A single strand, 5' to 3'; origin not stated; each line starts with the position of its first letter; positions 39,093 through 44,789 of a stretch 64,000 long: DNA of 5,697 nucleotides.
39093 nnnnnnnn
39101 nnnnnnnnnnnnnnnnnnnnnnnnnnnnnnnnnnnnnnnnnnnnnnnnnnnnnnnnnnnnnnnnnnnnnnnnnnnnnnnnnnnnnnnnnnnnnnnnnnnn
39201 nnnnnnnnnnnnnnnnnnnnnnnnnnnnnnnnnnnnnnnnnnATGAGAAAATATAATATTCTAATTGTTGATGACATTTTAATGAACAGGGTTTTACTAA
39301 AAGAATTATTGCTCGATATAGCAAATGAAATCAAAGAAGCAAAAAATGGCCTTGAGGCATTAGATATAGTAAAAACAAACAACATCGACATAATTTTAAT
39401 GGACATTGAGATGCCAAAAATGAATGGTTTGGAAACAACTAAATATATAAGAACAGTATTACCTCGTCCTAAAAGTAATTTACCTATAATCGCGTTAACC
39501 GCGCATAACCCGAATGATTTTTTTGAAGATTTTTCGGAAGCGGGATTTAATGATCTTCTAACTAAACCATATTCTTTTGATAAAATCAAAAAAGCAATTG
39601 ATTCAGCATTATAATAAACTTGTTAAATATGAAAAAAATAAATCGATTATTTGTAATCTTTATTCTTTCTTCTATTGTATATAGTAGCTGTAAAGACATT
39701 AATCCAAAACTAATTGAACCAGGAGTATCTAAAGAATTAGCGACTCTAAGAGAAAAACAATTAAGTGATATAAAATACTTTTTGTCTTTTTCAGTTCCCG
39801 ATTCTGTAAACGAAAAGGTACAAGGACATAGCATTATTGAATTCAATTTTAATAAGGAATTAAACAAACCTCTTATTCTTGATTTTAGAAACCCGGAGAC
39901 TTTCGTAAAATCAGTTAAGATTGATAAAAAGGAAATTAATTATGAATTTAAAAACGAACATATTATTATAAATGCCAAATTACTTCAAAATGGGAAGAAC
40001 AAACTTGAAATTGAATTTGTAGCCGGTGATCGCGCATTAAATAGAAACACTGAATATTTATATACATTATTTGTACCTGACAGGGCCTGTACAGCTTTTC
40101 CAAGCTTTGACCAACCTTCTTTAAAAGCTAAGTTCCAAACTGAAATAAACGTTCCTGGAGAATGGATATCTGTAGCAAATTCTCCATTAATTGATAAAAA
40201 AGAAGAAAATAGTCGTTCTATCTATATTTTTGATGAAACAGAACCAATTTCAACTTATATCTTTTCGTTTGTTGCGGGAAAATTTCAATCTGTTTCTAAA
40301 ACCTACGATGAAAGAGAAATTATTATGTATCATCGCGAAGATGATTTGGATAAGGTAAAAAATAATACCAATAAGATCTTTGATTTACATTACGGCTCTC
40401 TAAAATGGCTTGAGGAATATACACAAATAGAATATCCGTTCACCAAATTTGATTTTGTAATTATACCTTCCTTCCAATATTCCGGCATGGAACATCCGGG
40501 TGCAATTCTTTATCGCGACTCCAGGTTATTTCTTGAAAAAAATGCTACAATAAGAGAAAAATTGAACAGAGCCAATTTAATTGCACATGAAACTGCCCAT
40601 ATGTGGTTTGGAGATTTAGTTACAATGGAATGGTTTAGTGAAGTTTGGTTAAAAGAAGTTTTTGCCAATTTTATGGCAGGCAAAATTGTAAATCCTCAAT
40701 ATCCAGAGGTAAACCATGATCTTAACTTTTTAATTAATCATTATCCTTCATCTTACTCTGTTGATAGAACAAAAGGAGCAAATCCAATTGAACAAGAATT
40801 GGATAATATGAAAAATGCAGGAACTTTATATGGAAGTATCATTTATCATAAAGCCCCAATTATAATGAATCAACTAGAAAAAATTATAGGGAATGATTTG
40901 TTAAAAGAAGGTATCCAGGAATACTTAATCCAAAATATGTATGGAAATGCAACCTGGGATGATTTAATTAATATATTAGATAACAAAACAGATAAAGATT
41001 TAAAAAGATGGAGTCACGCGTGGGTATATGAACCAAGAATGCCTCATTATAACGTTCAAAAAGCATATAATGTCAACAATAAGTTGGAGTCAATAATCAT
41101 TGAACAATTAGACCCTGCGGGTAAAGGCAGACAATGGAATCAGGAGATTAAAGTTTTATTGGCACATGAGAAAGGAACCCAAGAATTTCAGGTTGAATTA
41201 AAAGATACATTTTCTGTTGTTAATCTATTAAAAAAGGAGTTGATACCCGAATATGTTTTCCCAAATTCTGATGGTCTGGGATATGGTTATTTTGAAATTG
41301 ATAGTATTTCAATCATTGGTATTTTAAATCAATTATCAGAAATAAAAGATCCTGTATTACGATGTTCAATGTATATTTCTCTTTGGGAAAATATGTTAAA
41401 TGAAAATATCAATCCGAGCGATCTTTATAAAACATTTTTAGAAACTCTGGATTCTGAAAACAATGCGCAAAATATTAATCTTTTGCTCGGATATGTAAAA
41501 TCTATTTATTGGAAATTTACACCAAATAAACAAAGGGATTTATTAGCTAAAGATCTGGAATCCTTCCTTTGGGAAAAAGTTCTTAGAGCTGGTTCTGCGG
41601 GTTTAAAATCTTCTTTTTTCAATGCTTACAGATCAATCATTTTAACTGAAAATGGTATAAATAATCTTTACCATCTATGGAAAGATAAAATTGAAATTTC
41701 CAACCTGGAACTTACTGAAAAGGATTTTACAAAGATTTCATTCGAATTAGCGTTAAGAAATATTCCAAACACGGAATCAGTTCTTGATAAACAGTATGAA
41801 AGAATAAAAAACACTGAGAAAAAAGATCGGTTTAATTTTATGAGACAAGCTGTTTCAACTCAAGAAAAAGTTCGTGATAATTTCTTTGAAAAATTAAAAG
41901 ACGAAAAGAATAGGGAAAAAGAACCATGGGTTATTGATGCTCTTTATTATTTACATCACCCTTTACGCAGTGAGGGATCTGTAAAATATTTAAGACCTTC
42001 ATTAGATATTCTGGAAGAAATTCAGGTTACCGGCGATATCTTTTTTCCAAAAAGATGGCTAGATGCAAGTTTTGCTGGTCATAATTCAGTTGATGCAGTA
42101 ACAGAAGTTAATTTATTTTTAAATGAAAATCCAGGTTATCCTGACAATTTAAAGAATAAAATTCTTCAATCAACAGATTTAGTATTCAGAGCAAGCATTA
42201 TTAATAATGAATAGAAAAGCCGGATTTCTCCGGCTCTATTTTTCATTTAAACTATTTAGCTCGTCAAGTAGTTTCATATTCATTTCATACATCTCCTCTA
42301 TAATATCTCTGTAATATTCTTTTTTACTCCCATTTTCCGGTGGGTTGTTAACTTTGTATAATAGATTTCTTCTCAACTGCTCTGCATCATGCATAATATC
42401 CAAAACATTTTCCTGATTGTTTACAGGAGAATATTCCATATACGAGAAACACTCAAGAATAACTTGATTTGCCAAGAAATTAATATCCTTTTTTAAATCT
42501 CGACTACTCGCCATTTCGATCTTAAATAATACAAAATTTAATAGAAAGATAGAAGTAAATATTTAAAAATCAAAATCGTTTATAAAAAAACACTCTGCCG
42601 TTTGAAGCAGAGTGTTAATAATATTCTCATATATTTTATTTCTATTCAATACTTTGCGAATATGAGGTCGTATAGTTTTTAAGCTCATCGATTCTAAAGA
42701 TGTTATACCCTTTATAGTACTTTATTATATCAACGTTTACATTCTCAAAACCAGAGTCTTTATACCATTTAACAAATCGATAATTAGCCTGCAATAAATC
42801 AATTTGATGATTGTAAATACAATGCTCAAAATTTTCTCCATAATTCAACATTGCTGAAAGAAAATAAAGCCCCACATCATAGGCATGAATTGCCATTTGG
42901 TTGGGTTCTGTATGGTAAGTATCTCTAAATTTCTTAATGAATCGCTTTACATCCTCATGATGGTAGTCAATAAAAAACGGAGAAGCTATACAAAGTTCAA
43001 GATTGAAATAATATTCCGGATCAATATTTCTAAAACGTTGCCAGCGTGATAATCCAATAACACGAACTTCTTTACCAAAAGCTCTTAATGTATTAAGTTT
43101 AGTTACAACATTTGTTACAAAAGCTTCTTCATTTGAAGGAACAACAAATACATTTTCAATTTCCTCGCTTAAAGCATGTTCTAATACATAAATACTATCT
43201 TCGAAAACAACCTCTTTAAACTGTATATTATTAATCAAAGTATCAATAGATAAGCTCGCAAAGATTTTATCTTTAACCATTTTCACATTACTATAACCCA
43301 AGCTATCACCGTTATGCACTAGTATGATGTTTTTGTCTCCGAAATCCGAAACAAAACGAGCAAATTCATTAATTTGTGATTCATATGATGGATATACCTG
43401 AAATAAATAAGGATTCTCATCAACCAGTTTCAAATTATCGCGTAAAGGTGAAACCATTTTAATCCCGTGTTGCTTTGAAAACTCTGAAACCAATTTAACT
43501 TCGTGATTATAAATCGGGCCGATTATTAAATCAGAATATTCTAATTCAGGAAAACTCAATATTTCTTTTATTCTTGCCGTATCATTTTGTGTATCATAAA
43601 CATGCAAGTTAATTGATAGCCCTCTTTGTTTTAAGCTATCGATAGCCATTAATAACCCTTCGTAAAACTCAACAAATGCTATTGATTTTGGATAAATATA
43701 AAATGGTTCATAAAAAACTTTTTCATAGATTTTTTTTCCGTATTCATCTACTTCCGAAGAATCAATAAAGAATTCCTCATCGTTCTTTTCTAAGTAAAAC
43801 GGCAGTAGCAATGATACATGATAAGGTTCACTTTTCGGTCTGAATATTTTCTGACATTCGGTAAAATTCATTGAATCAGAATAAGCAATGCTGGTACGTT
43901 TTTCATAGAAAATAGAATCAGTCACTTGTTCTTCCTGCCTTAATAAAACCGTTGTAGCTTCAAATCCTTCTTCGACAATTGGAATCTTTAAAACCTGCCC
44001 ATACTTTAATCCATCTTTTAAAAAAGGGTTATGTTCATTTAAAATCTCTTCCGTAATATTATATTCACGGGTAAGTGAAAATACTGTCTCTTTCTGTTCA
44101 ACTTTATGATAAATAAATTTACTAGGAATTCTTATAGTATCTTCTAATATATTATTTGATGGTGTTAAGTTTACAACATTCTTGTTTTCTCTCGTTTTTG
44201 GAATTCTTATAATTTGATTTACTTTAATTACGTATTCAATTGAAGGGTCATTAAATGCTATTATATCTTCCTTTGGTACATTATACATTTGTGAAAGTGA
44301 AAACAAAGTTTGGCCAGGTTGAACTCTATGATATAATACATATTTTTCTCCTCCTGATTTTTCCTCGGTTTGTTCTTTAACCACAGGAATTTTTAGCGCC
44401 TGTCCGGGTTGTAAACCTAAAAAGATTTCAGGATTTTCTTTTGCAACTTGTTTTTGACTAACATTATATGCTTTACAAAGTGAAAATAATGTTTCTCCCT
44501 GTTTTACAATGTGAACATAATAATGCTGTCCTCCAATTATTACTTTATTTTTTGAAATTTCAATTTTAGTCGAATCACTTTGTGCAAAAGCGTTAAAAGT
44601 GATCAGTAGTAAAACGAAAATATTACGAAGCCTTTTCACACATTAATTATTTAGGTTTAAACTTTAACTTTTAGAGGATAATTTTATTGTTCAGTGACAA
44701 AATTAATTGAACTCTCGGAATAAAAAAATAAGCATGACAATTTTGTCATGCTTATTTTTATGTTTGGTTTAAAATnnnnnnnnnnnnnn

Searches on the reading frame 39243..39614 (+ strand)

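Call 4: search_protein_families(library=pfam, proteins=[window:39243-39614:+], max_evalue=0.01)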
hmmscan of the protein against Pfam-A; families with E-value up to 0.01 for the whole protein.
window:39243-39614:+ (123 aa): 1 family
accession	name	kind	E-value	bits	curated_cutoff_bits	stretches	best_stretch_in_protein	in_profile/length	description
PF00072.30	Response_reg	-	4.3e-27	94.9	30.2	1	6-119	1-110/111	Response regulator receiver domain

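Call 41: search_protein_families(library=ncbifam, proteins=[window:39243-39614:+], max_evalue=0.01)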
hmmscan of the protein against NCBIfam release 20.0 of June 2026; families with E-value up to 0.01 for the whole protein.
window:39243-39614:+ (123 aa): 93 families (the best 25 are shown)
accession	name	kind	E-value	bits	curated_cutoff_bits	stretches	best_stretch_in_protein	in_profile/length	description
NF008318.0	PRK11107.1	equivalog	8.3e-24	83.7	890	1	4-119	668-781/920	two-component sensor histidine kinase BarA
NF011874.0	PRK15347.1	equivalog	5.4e-23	81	852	1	5-122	692-809/921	two component system sensor kinase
NF008099.0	PRK10841.1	equivalog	5.1e-22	77.5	920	1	5-119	826-936/949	two-component system sensor histidine kinase RcsC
NF008302.0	PRK11091.1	equivalog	3.7e-20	71.7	838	1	2-121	524-641/779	aerobic respiration two-component sensor histidine kinase ArcB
NF007135.0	PRK09581.1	equivalog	2.2e-19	69.7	474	1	5-110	4-107/457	PleD family two-component system response regulator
NF041947.1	LuxQ_Vibrio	equivalog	2.2e-18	65.6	1200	1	3-119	722-835/843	quorum-sensing autoinducer 2 sensor kinase/phosphatase LuxQ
NF041367.1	CheY_Halo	equivalog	7e-18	65.1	200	1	6-121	1-112/114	chemotaxis protein CheY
NF041945.1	LuxN_Vibrio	equivalog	7.8e-18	64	1550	1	5-121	722-833/839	quorum-sensing autoinducer 1 sensor kinase/phosphatase LuxN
TIGR02956.1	TMAO_torS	equivalog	4.4e-17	61.5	676.5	1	4-123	702-820/967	TMAO reductase system sensor histidine kinase/response regulator TorS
NF007969.0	PRK10693.1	equivalog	8.5e-16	57.9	329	1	5-119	9-120/337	two-component system response regulator RssB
NF045901.1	HisKinLetSLeg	equivalog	3.6e-15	55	1650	1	3-113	671-779/906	two-component system sensor histidine kinase LetS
NF007420.1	PRK09959.1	equivalog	5e-15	54.2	1995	1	3-118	958-1069/1197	acid-sensing system histidine kinase EvgS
NF007018.1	PRK09483.1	equivalog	1e-14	54.8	280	1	5-120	3-116/217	UvrY/SirA/GacA family response regulator transcription factor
NF001965.0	PRK00742.1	subfamily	1e-14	54.5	293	1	2-110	2-109/357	chemotaxis-specific protein-glutamate methyltransferase CheB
NF045944.1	ResRegRpaBCyano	equivalog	2.5e-14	53.2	330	1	7-121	1-110/229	response regulator transcription factor RpaB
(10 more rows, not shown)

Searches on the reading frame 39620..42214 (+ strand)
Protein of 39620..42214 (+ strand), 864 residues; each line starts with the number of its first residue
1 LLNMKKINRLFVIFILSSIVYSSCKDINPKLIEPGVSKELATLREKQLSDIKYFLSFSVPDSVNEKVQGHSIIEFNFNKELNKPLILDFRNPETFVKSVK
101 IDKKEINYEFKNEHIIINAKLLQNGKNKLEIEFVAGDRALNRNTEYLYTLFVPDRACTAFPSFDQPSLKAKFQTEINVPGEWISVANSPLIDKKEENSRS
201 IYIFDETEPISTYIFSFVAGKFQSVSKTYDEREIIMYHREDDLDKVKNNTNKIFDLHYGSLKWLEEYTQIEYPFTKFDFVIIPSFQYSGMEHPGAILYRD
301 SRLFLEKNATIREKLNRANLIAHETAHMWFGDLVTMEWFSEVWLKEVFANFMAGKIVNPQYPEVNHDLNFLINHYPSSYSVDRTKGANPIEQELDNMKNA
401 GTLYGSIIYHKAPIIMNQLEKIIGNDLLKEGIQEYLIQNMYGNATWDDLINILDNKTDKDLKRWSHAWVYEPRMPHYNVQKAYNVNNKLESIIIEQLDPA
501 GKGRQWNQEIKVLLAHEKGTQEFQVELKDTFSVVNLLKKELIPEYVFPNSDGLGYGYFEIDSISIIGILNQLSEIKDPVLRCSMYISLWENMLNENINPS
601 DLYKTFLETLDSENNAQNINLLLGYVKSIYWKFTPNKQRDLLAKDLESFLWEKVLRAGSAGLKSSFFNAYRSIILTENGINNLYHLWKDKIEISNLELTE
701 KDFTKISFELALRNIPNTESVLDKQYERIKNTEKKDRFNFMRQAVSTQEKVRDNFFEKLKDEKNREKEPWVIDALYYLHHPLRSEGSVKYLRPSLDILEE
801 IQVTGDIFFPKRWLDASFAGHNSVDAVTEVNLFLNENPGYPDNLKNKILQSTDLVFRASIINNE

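Call 4: search_protein_families(library=pfam, proteins=[window:39620-42214:+], max_evalue=0.01)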
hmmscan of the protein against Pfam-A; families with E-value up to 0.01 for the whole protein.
window:39620-42214:+ (864 aa): 2 families
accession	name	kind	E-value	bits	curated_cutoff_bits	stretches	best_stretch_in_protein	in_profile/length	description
PF01433.26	Peptidase_M1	-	5.3e-53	180.3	27.7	1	258-468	7-218/218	Peptidase family M1 domain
PF17900.6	Peptidase_M1_N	-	1.4e-17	64.9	25.8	1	55-214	7-186/186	Peptidase M1 N-terminal domain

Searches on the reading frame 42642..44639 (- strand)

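Call 9: search_protein_families(library=pfam, proteins=[window:42642-44639:-], max_evalue=0.0001)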
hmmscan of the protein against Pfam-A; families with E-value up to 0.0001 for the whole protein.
window:42642-44639:- (665 aa): 3 families
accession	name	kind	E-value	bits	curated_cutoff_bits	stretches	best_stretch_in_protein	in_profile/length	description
PF01476.26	LysM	-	1.3e-22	79.8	20.9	2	104-147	1-43/43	LysM domain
PF13458.12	Peripla_BP_6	-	9.6e-12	45.7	31.7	1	327-598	23-294/343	Periplasmic binding protein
PF01094.35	ANF_receptor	-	4.2e-08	33.1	25.4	1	330-464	7-147/353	Receptor family ligand binding region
